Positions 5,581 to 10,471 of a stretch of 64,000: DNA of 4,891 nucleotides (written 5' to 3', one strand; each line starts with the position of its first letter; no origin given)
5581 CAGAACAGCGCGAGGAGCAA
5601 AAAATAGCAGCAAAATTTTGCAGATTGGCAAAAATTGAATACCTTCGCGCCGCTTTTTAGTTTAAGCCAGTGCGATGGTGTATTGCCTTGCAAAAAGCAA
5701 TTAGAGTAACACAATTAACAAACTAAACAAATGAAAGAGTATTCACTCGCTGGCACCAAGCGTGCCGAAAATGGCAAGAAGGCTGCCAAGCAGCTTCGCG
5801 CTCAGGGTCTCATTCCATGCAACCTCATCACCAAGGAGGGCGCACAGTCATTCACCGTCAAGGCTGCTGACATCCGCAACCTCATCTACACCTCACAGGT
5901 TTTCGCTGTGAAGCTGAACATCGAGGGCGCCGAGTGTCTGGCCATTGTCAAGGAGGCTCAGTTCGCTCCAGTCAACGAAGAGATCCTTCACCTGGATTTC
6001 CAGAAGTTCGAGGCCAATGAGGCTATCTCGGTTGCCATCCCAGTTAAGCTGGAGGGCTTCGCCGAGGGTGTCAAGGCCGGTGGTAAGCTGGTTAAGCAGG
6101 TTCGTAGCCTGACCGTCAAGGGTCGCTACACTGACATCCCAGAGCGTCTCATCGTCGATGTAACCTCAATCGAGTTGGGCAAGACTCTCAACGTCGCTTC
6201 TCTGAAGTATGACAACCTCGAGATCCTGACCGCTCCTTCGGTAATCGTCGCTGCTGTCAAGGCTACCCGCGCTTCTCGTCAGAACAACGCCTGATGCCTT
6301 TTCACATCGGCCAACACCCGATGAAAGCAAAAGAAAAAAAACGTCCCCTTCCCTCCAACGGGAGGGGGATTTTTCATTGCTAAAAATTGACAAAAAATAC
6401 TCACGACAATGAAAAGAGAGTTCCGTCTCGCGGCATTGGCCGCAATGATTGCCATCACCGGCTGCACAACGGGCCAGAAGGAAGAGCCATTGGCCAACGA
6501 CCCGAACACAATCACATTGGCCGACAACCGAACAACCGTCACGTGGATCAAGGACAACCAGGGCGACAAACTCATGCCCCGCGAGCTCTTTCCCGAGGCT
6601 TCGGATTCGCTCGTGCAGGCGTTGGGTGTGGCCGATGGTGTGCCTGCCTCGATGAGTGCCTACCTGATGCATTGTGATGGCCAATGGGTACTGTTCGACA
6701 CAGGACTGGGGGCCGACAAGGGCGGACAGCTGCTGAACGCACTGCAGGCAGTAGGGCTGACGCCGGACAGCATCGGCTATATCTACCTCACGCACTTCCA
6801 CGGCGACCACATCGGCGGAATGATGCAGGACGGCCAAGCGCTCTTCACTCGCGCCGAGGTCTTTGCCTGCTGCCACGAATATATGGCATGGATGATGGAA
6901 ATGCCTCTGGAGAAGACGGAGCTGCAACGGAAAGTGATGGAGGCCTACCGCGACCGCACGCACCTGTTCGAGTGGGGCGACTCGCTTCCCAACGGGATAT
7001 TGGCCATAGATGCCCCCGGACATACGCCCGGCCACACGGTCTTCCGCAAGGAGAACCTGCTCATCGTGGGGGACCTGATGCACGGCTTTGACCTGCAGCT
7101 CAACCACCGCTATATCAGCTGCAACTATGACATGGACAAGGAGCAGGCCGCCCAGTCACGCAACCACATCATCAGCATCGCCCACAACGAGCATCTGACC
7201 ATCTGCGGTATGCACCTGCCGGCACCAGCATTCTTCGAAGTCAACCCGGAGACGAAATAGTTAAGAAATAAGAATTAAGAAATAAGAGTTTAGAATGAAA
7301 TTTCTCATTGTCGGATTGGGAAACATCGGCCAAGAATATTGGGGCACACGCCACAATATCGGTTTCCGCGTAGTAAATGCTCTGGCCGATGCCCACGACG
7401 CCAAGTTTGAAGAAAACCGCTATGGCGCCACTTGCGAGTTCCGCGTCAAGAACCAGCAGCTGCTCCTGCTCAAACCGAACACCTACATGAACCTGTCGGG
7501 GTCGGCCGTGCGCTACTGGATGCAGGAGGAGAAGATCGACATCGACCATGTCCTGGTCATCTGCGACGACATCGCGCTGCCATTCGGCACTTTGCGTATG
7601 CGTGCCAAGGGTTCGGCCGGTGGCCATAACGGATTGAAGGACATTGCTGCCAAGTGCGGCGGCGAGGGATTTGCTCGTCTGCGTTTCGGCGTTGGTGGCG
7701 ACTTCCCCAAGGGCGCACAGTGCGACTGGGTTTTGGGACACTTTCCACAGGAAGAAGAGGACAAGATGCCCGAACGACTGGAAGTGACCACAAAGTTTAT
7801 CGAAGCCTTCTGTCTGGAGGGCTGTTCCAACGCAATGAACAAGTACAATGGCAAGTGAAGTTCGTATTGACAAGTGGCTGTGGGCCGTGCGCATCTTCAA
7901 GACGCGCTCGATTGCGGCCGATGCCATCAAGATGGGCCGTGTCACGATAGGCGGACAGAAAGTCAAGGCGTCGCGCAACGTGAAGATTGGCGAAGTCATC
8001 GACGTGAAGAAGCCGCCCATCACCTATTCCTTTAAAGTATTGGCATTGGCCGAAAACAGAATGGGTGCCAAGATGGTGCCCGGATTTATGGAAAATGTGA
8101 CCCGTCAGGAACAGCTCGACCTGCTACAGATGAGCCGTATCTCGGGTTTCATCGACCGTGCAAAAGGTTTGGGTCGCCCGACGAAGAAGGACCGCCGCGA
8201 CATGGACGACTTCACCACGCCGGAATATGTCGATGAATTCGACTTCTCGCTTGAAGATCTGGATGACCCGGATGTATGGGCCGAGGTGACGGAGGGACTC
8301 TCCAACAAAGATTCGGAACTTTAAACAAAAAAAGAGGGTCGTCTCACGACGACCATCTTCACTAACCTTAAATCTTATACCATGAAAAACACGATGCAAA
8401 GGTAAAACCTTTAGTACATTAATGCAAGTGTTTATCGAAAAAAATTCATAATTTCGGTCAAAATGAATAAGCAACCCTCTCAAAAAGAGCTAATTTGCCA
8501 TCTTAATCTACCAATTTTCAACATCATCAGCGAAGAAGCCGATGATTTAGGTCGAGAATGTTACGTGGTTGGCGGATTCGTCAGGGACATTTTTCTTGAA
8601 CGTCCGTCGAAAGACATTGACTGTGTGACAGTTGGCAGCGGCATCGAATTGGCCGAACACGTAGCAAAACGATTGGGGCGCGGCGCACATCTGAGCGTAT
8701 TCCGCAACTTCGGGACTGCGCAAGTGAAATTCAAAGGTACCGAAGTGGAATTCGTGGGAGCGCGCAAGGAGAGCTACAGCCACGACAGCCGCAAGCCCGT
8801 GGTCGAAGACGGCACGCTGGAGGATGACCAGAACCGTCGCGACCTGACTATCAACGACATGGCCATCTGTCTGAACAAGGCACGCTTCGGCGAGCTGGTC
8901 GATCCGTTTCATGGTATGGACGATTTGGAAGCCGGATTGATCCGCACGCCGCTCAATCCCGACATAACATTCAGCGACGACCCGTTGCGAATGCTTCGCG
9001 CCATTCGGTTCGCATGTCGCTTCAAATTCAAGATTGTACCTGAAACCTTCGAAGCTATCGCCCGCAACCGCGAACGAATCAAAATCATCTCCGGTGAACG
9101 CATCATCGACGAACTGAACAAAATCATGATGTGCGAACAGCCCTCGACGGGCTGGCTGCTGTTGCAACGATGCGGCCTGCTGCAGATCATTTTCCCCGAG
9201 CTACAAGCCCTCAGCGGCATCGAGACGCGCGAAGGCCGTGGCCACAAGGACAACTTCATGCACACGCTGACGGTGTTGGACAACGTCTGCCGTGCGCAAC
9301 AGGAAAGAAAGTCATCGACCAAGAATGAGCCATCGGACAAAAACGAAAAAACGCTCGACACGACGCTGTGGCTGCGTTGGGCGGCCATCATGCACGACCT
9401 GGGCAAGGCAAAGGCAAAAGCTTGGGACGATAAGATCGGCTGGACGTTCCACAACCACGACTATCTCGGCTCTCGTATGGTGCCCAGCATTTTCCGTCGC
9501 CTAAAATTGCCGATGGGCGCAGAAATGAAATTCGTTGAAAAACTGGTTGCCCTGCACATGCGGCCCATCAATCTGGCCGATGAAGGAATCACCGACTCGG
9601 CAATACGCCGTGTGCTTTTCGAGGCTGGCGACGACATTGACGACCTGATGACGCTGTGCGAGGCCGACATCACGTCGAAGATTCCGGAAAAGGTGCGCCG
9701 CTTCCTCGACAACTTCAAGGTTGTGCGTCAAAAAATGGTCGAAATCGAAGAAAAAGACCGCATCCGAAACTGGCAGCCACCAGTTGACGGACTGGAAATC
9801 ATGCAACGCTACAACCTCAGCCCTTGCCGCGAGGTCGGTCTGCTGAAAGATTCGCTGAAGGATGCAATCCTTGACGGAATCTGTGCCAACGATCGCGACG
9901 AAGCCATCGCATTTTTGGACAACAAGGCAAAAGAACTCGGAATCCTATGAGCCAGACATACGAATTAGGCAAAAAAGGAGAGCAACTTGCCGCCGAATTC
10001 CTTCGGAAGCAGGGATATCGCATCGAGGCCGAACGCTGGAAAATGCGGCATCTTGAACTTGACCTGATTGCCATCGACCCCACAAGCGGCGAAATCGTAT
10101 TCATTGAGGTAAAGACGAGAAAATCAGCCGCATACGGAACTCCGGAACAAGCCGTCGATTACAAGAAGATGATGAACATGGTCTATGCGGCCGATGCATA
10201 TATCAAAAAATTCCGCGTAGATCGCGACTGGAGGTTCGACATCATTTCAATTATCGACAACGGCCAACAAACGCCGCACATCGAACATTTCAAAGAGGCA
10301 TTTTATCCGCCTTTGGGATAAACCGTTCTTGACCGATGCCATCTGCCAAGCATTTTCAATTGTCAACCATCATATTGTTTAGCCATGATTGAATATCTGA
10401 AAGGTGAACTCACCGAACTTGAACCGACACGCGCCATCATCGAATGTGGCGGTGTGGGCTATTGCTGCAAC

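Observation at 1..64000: Octamer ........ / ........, and the variant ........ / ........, is over-represented in several reading frames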

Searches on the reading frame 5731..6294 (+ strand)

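Call 60: search_protein_families(library=pfam, proteins=[window:5731-6294:+], max_evalue=0.00001)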
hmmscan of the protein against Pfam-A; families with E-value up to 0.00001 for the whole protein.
window:5731-6294:+ (187 aa): 2 families
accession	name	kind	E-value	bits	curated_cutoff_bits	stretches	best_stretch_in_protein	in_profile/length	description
PF01386.24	Ribosomal_L25p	-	2.3e-20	73.3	23.6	1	6-90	1-82/82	Ribosomal L25p family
PF14693.11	Ribosomal_TL5_C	-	5.1e-19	68.9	27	1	99-180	2-84/84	Ribosomal protein TL5, C-terminal domain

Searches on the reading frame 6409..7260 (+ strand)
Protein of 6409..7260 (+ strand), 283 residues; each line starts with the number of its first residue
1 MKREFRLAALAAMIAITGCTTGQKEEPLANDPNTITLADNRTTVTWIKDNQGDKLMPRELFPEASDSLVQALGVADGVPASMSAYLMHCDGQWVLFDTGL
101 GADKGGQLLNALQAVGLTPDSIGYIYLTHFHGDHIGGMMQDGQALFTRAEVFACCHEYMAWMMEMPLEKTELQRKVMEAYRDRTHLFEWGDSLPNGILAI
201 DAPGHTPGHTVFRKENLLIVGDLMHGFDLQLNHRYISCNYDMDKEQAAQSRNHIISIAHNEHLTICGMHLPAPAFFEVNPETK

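Call 60: search_protein_families(library=pfam, proteins=[window:6409-7260:+], max_evalue=0.00001)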
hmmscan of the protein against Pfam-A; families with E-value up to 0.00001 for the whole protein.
window:6409-7260:+ (283 aa): 2 families
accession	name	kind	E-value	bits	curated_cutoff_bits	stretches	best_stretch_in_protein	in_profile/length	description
PF00753.33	Lactamase_B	-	5.6e-16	59.5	22.7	1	83-266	7-193/196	Metallo-beta-lactamase superfamily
PF12706.13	Lactamase_B_2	-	1.9e-06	28.1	27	1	93-204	2-112/200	Beta-lactamase superfamily domain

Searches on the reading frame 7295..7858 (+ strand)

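Call 60: search_protein_families(library=pfam, proteins=[window:7295-7858:+], max_evalue=0.00001)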
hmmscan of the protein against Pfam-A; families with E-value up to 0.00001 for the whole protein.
window:7295-7858:+ (187 aa): 1 family
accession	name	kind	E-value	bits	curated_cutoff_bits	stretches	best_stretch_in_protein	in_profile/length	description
PF01195.25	Pept_tRNA_hydro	-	5.1e-63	212.7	27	1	4-185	1-183/183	Peptidyl-tRNA hydrolase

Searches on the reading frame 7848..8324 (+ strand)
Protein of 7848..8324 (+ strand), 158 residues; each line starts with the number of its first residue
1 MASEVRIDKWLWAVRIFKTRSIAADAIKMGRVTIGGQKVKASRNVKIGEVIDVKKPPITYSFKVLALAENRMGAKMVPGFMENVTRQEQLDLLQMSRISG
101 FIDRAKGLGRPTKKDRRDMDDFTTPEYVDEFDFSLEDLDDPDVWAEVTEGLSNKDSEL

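Call 60: search_protein_families(library=pfam, proteins=[window:7848-8324:+], max_evalue=0.00001)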
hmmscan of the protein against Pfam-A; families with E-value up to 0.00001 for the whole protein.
window:7848-8324:+ (158 aa): 1 family
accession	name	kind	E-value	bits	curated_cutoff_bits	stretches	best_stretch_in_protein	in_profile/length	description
PF01479.30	S4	-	3.2e-11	43.2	22.8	1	5-51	1-48/48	S4 domain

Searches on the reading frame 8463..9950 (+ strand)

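Call 60: search_protein_families(library=pfam, proteins=[window:8463-9950:+], max_evalue=0.00001)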
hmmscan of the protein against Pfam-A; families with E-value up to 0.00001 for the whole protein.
window:8463-9950:+ (495 aa): 3 families
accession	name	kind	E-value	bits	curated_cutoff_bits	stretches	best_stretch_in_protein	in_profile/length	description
PF01743.26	PolyA_pol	-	1.4e-25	90.5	23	1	33-161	1-126/126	Poly A polymerase head domain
PF12627.12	PolyA_pol_RNAbd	-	1.4e-20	73.2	22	1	189-248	2-61/64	Probable RNA and SrmB- binding site of polymerase A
PF01966.28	HD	-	5.1e-08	33.6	22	1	301-380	24-93/116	HD domain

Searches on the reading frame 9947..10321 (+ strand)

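Call 61: search_protein_families(library=pfam, proteins=[window:9947-10321:+], max_evalue=0.00001)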
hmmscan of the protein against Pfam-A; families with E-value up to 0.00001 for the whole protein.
window:9947-10321:+ (124 aa): 2 families
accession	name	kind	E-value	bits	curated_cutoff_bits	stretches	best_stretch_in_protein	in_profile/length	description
PF02021.23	UPF0102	-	8.1e-27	93.9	23.6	1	11-102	1-80/80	Uncharacterised protein family UPF0102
PF08378.17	NERD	-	1.2e-06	29.5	22.1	1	8-89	2-91/111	Nuclease-related domain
